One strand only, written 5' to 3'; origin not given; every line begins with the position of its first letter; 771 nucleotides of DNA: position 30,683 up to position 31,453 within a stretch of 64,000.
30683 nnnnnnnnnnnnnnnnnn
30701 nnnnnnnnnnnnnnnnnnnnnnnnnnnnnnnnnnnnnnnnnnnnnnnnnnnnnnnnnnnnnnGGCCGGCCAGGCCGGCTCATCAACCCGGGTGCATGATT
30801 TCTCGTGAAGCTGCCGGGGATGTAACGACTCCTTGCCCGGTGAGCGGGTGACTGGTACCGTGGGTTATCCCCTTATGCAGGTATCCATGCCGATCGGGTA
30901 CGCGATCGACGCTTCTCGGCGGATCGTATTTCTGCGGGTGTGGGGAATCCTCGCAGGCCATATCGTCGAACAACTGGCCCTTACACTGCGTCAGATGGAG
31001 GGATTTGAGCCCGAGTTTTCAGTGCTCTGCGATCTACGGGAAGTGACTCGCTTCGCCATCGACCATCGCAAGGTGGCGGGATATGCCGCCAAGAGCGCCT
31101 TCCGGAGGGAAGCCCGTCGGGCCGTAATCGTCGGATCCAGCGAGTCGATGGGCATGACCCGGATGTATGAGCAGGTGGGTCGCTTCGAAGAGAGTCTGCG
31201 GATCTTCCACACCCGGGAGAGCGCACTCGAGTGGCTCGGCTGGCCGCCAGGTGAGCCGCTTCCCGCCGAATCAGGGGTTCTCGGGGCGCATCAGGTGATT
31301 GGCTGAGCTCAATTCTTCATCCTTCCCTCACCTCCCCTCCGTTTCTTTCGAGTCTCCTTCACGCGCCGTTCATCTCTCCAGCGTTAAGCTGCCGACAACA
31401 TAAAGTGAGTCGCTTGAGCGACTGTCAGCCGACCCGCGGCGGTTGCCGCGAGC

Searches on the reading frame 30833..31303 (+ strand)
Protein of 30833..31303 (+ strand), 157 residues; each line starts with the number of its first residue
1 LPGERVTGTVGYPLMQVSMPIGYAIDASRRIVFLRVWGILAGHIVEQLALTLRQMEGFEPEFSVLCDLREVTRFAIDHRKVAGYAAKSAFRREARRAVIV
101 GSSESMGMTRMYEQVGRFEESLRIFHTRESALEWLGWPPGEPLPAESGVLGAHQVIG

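Call 4: search_protein_families(library=pfam, proteins=[window:30833-31303:+], max_evalue=1)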
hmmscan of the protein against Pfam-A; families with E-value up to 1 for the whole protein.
window:30833-31303:+ (157 aa): 4 families
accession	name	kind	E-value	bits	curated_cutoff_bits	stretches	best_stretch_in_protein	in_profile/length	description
PF25056.1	DUF7793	-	0.0008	19.9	26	1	61-135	38-109/113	Domain of unknown function (DUF7793)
PF11964.13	SpoIIAA-like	-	0.0016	19.5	25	1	45-135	15-105/106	SpoIIAA-like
PF13176.12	TPR_7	-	0.21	12.2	27.9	1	108-127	5-24/36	Tetratricopeptide repeat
PF18921.5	Cyanophycin_syn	-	0.24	11.8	27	1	38-90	51-107/115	Cyanophycin synthase-like N-terminal domain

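Call 48: search_protein_families(library=ncbifam, proteins=[window:30833-31303:+], max_evalue=0.01)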
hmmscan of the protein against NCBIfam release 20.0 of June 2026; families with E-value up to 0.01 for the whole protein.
window:30833-31303:+ (157 aa): 0 families
